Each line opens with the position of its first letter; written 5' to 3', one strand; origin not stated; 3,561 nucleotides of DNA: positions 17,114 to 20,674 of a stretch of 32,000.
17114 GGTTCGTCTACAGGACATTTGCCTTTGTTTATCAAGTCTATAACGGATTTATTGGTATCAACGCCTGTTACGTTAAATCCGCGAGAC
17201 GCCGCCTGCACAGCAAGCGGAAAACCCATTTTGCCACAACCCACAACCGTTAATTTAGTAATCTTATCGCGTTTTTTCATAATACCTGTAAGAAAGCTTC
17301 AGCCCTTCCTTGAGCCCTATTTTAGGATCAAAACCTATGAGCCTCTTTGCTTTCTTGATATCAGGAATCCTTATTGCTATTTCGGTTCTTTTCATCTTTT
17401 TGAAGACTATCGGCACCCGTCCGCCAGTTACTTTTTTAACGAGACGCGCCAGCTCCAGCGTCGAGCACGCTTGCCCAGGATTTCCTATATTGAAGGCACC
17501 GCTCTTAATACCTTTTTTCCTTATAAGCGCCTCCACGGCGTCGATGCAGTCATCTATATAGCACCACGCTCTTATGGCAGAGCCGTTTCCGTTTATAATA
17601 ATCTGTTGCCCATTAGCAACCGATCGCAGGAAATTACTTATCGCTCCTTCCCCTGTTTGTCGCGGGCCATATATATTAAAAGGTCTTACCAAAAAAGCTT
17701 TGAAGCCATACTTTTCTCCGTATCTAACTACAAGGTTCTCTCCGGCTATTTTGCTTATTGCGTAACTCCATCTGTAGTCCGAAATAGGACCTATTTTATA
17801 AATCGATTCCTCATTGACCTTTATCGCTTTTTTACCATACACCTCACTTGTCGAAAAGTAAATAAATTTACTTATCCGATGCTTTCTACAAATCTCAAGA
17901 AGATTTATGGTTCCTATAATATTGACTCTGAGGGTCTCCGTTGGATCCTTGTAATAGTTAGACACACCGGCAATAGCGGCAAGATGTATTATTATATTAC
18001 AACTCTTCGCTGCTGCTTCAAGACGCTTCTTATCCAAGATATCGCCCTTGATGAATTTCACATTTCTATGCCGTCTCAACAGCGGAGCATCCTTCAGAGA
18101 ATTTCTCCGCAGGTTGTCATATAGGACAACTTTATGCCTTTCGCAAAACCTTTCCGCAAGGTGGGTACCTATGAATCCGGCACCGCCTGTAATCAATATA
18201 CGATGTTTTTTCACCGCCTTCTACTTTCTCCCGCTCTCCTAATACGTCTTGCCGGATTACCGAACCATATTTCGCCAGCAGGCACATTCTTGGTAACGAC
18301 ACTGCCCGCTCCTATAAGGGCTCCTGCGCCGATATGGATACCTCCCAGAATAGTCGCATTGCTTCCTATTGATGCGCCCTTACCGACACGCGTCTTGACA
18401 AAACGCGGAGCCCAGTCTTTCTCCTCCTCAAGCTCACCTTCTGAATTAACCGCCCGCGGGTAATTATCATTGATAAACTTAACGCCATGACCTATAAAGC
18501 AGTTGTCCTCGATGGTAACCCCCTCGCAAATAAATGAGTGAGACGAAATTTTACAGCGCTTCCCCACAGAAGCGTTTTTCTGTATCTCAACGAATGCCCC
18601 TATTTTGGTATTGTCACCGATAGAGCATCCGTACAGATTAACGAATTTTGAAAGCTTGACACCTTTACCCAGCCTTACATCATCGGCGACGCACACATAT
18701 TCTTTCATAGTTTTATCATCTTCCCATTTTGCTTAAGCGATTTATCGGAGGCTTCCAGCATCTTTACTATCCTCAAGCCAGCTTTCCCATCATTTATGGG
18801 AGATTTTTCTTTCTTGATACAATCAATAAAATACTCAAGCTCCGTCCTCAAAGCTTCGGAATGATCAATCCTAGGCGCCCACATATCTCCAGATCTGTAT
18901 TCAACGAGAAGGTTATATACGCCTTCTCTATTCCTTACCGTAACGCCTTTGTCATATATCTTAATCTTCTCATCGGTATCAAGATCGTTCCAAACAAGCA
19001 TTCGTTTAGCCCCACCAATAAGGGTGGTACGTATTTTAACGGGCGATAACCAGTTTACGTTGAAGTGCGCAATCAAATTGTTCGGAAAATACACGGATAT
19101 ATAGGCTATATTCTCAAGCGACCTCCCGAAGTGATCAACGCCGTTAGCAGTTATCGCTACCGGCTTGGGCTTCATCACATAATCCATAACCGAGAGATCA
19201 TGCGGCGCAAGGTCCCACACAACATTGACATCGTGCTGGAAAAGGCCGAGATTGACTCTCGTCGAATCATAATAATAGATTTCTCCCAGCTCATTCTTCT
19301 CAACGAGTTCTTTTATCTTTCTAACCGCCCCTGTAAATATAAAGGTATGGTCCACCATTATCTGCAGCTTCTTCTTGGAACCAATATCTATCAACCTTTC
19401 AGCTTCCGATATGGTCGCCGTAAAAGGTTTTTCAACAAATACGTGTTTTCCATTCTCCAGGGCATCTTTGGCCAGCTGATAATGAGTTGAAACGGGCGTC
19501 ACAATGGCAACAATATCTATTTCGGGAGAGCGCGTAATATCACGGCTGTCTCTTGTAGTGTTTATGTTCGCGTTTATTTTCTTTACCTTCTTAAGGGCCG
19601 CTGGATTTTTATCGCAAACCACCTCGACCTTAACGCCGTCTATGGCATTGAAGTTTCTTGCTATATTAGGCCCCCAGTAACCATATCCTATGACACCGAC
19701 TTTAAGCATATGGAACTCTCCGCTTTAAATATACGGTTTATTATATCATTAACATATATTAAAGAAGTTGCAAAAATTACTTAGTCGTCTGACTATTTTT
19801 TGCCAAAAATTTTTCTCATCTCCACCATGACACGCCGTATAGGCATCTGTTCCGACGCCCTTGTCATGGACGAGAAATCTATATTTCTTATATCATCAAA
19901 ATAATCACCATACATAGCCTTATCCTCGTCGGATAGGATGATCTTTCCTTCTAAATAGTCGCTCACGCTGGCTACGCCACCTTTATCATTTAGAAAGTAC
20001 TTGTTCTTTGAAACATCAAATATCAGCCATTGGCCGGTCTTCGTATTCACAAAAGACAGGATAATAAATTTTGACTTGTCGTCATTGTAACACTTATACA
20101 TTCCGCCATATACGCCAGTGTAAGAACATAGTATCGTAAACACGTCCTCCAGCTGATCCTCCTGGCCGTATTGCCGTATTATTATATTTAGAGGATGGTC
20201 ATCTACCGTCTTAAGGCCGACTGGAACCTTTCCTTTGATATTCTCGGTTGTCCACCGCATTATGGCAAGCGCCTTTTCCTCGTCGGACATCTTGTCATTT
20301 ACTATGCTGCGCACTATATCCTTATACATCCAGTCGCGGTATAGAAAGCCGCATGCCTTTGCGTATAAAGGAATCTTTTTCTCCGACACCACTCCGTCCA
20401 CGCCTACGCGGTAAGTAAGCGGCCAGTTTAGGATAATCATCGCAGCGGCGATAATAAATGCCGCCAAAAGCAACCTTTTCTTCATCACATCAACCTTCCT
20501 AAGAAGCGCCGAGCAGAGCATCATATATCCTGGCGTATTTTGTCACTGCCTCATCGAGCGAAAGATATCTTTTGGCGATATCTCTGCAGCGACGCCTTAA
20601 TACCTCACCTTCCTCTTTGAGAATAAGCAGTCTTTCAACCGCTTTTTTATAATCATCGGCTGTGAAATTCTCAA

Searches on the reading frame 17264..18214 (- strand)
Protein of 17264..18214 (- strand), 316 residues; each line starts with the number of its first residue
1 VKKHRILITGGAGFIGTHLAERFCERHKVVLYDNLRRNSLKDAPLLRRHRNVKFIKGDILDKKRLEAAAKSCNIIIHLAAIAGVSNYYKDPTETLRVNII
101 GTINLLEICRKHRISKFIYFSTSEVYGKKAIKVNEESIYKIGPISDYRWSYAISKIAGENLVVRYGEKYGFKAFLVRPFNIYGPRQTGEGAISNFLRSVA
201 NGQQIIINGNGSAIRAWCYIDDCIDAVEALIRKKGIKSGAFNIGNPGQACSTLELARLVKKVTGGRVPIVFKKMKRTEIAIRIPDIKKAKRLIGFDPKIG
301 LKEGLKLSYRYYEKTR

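Call 11: search_protein_families(library=pfam, proteins=[window:17264-18214:-], max_evalue=0.001)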
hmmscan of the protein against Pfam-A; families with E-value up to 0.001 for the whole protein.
window:17264-18214:- (316 aa): 10 families
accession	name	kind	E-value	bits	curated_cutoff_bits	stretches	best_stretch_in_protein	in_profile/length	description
PF01370.27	Epimerase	-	1.9e-61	207.9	20.9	1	6-244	1-240/240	NAD dependent epimerase/dehydratase family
PF16363.11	GDP_Man_Dehyd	-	7.9e-55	187.1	27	1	7-306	1-330/332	GDP-mannose 4,6 dehydratase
PF01073.25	3Beta_HSD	-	1.2e-29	103.6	22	1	7-225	1-223/280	3-beta hydroxysteroid dehydrogenase/isomerase family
PF07993.18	NAD_binding_4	-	2.6e-20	73.1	20.1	1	8-199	1-226/258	Male sterility protein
PF02719.21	Polysacc_synt_2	-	2.1e-16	60.4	20.2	1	6-123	1-129/293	Polysaccharide biosynthesis protein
PF04321.23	RmlD_sub_bind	-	3.4e-16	59.6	27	1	5-264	2-232/287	RmlD substrate binding domain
PF13460.12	NAD_binding_10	-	1.3e-10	41.8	27.2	1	10-135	1-114/184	NAD(P)H-binding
PF08659.16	KR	-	4.4e-05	23.9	22.6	1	6-122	3-136/180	KR domain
PF05368.20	NmrA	-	6.8e-05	23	27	1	3-80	2-78/298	NmrA-like family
PF13847.12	Methyltransf_31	-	0.00054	20.1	27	1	11-119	13-108/145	Methyltransferase domain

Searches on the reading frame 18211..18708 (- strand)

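Call 11: search_protein_families(library=pfam, proteins=[window:18211-18708:-], max_evalue=0.001)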
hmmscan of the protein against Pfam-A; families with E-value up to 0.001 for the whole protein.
window:18211-18708:- (165 aa): 3 families
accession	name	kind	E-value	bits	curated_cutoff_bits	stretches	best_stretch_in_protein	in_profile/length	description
PF00132.30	Hexapep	-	2.6e-24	84.3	27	3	106-140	2-36/36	Bacterial transferase hexapeptide (six repeats)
PF14602.12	Hexapep_2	-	2.6e-13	49.9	27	1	106-140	2-34/34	Hexapeptide repeat of succinyl-transferase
PF25084.1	LbH_EIF2B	-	5.4e-10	39.7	54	1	5-76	22-91/105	EIF2B subunit epsilon LbH domain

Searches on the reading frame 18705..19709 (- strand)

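Call 11: search_protein_families(library=pfam, proteins=[window:18705-19709:-], max_evalue=0.001)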
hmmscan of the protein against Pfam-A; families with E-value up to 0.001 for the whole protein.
window:18705-19709:- (334 aa): 3 families
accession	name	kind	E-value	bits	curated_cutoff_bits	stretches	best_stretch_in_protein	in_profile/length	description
PF01408.29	GFO_IDH_MocA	-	1.2e-27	97.4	24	1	2-121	1-120/120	Oxidoreductase family, NAD-binding Rossmann fold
PF22725.1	GFO_IDH_MocA_C3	-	1.4e-10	41.6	27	1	129-232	1-118/124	GFO/IDH/MocA C-terminal domain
PF02894.22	GFO_IDH_MocA_C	-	4.2e-07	30.4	22.9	1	133-329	1-214/218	Oxidoreductase family, C-terminal alpha/beta domain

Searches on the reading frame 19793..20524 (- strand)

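Call 11: search_protein_families(library=pfam, proteins=[window:19793-20524:-], max_evalue=0.001)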
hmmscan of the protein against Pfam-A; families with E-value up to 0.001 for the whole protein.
window:19793-20524:- (243 aa): 0 families

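Call 12: search_protein_families(library=pfam, proteins=[window:19793-20524:-], max_evalue=0.01)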
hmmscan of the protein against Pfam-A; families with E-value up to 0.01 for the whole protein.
window:19793-20524:- (243 aa): 3 families
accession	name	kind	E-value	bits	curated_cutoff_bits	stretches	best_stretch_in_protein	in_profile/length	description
PF23399.1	LTI65_PGEED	-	0.0028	17.8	27.3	0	180-203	1-22/31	LTI65/LTI78 PGEED repeat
PF01841.26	Transglut_core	-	0.0062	17.2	23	1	69-150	2-82/108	Transglutaminase-like superfamily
PF10377.14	ATG11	-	0.0065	17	22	1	160-201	61-103/132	Autophagy-related protein 11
